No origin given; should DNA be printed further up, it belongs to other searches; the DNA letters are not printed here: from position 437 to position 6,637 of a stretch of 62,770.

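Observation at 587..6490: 1967-aa orphan protein with papain-like catalytic motifs separated by ~700 residues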

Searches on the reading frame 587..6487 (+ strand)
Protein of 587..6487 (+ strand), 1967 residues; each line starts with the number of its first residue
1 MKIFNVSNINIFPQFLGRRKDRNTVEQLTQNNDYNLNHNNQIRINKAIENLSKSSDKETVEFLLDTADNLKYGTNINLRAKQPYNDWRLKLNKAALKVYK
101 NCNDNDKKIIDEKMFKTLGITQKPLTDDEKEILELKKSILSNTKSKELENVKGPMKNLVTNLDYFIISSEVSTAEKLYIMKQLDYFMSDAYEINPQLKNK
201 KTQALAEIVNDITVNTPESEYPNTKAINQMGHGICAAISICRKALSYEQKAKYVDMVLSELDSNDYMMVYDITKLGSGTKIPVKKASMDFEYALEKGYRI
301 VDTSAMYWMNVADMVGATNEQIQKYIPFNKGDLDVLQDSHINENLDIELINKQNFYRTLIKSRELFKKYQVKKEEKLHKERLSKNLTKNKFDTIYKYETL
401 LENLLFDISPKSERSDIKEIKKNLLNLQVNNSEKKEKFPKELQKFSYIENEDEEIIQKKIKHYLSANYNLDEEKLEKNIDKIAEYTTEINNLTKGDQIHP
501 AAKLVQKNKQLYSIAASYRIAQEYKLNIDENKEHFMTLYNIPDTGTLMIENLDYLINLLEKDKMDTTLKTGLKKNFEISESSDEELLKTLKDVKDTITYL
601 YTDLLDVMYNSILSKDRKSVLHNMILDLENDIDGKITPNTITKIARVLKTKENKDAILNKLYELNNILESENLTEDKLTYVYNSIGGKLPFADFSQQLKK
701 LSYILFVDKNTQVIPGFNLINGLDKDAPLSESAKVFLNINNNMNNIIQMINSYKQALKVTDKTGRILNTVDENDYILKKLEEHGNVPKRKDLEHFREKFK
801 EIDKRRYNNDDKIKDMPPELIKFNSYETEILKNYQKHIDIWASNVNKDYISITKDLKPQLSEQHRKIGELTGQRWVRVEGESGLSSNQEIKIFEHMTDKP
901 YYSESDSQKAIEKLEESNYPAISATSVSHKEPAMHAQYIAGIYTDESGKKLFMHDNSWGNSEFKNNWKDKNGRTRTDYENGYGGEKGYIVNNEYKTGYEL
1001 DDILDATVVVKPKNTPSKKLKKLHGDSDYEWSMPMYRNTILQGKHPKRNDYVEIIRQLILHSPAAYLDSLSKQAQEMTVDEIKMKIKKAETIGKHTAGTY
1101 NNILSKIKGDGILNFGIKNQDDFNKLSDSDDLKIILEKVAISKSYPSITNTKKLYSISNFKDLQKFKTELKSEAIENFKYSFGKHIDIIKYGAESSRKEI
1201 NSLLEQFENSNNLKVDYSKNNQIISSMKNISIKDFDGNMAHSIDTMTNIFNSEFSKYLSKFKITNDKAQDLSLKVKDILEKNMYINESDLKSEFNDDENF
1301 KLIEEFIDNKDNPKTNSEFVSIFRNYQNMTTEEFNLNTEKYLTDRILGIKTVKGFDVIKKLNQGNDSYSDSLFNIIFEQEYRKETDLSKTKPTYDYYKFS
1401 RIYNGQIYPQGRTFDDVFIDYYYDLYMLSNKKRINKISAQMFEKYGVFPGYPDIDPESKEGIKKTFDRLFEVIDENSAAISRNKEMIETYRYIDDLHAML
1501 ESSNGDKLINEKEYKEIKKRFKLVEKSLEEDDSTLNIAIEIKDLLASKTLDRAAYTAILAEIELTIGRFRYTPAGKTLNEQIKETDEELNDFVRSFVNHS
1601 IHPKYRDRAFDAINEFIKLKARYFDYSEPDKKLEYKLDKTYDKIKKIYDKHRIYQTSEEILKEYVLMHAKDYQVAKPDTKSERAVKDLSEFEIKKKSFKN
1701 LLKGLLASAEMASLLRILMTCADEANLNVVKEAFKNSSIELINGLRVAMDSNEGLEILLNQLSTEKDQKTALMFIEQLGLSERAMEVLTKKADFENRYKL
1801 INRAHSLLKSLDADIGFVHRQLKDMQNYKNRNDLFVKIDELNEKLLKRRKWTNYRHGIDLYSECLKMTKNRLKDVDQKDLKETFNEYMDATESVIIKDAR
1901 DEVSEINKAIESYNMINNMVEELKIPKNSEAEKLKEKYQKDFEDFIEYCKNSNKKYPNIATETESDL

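Call 5: search_protein_families(library=pfam, proteins=[window:587-6487:+], max_evalue=1)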
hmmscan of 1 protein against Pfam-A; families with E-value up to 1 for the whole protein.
window:587-6487:+ (1967 aa): 2 families
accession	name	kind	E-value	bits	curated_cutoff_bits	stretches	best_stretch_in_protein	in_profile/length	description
PF16519.10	TRPM_tetra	-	0.15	12.6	26.6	1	1261-1288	4-31/56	Tetramerisation domain of TRPM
PF03344.20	Daxx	-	0.3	11.7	27.6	0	1930-1960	8-38/99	Daxx N-terminal Rassf1C-interacting domain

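Call 6: search_solved_structures(query=window:587-6487:+, max_evalue=1)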
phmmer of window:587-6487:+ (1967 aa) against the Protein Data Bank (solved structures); distinct sequences matched with E-value up to 1: 0.

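Call 11: find_homologous_proteins(query=window:587-6487:+, max_evalue=0.001)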
Query window:587-6487:+ (1967 aa): 315 proteins with E <= 0.001 among 8000 candidates; the best 120 are listed.
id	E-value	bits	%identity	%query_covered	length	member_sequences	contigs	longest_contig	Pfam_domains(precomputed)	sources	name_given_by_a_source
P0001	0.0e+0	4294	100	100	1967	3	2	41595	-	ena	-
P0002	0.0e+0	1415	41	99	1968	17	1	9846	-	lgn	-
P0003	0.0e+0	1401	39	100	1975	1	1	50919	-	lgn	-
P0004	0.0e+0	1397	39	100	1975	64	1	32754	-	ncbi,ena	-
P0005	0.0e+0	1394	39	100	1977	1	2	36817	-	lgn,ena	-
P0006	0.0e+0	1387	39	100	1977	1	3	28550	-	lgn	-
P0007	0.0e+0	1379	40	99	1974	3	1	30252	-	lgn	-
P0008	0.0e+0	1374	39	99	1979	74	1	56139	-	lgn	-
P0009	0.0e+0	1345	39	99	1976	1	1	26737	-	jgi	-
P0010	0.0e+0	1334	38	100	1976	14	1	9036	-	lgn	-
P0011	0.0e+0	1328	38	100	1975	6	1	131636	-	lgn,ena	-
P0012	0.0e+0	1324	37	100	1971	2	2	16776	-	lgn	-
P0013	0.0e+0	1310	37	100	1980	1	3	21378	-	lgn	-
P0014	0.0e+0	1307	38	99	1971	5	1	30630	-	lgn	-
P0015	0.0e+0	1306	39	100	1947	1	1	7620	-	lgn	-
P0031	0.0e+0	1257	37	100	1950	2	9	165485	-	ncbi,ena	-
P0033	0.0e+0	1250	36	99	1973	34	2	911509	-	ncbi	-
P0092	0.0e+0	1105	35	100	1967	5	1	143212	-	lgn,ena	-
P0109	6.8e-250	851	34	76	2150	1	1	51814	-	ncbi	-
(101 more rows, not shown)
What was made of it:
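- Checked: There are at least 315 clusters at E<=1e-3, aligned full-length at 30-41% identity (call 11).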

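Call 13: search_solved_structures(query=A1, max_evalue=10, show_alignments=3)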
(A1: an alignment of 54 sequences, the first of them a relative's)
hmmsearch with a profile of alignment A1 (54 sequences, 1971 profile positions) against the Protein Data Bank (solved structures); distinct sequences matched with E-value up to 10: 10.
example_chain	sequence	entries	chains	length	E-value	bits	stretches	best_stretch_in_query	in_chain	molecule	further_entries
6w2r_A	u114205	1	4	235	0.018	15.4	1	1815-1959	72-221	Junction 19 DHR54-DHR79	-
4v8p_AX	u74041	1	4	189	0.026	14.9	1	1179-1261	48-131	RPL18A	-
6ign_A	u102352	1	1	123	0.077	13.3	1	380-487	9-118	Kinesin-1 heavy chain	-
2qk2_A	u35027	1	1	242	0.19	12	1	567-672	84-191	LP04448p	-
3mx9_A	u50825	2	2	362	0.2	11.9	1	1495-1601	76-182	Protein scV3V2(G19S) | scV3V2(G19S)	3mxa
6igv_A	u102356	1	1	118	0.21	11.8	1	381-479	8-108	Kinesin-1 heavy chain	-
6pv7_B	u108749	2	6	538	0.33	11.2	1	1556-1640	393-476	Fusion protein of Neuronal acetylcholine receptor subunit beta-4 and Soluble cytochrome b5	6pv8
9xvr_B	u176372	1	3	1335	0.82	9.9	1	1511-1634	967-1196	RU15-1 spike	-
9jmo_A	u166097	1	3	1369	1.6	8.9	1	1512-1658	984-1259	Spike glycoprotein,Fibritin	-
9uea_A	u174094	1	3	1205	2.4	8.3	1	1511-1633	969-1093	Spike glycoprotein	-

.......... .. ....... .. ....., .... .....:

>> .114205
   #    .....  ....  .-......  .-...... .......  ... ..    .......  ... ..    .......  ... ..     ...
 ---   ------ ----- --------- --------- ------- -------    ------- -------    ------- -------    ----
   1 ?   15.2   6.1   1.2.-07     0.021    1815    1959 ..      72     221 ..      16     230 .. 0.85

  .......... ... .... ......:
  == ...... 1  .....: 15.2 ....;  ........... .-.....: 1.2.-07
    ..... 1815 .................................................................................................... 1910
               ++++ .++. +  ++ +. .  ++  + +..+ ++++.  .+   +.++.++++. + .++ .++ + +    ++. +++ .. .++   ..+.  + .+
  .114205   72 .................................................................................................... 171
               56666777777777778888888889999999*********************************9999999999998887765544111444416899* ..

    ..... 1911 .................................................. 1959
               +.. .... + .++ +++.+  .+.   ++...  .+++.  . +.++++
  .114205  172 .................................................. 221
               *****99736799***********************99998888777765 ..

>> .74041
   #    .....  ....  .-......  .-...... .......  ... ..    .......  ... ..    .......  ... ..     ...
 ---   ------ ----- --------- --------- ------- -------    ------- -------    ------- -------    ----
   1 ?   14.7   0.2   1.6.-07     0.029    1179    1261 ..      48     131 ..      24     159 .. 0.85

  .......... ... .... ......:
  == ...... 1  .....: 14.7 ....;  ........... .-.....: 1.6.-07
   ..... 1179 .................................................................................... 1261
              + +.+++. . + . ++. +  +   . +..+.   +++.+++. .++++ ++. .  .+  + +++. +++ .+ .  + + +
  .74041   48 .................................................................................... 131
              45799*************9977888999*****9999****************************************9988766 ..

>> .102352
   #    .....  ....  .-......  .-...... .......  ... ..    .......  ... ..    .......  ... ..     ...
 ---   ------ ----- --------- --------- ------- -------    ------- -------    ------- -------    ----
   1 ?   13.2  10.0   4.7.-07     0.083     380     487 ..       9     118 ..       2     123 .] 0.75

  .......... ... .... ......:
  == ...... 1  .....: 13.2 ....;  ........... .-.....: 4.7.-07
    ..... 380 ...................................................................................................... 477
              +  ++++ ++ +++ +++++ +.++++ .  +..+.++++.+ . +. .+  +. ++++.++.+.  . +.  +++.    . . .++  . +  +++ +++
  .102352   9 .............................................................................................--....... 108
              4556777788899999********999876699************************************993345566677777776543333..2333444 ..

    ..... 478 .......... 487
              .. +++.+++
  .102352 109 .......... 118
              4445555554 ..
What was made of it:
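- Tried and rejected: Only coiled-coil noise appeared (call 13).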

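Call 19: search_protein_families(library=ncbifam, proteins=[window:587-6487:+], max_evalue=1)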
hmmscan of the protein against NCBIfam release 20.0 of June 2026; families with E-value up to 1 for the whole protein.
window:587-6487:+ (1967 aa): 0 families

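Call 20: find_encoding_contigs(protein=P0033, flank=8000, max_places=3)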
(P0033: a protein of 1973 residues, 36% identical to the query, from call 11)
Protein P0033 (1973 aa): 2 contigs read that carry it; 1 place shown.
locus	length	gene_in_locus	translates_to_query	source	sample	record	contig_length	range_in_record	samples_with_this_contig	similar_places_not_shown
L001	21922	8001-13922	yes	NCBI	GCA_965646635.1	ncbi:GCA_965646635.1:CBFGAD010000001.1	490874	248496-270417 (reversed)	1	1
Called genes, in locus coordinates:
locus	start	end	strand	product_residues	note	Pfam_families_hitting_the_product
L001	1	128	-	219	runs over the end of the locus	-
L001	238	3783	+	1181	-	PF02811:PHP, PF07733:DNA_pol3_alpha, PF17657:DNA_pol3_finger, PF14579:HHH_6, PF01336:tRNA_anti-codon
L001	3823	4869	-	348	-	-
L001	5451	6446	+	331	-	-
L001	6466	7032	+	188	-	PF08010:Phage_30_3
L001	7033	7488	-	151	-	-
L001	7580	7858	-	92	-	PF12637:TSCPD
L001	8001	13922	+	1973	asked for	-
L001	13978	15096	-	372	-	PF00091:Tubulin, PF12327:FtsZ_C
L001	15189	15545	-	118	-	PF12118:SprA-related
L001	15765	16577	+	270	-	-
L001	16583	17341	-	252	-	PF02153:PDH_N, PF20463:PDH_C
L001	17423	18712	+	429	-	PF00206:Lyase_1, PF10397:ADSL_C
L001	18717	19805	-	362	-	PF04055:Radical_SAM, PF06969:HemN_C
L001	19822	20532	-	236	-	-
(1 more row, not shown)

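Call 23: find_related_loci(query=window:587-6487:+, collection=genome_contigs, flank=8000)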
Query window:587-6487:+ (1967 aa) in genome_contigs; peptide patterns used: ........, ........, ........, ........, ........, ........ (x = any residue, [..] = any of these).
20 stretches matched a pattern, but none encodes a relative of the query by tblastn (E <= 1e-3).
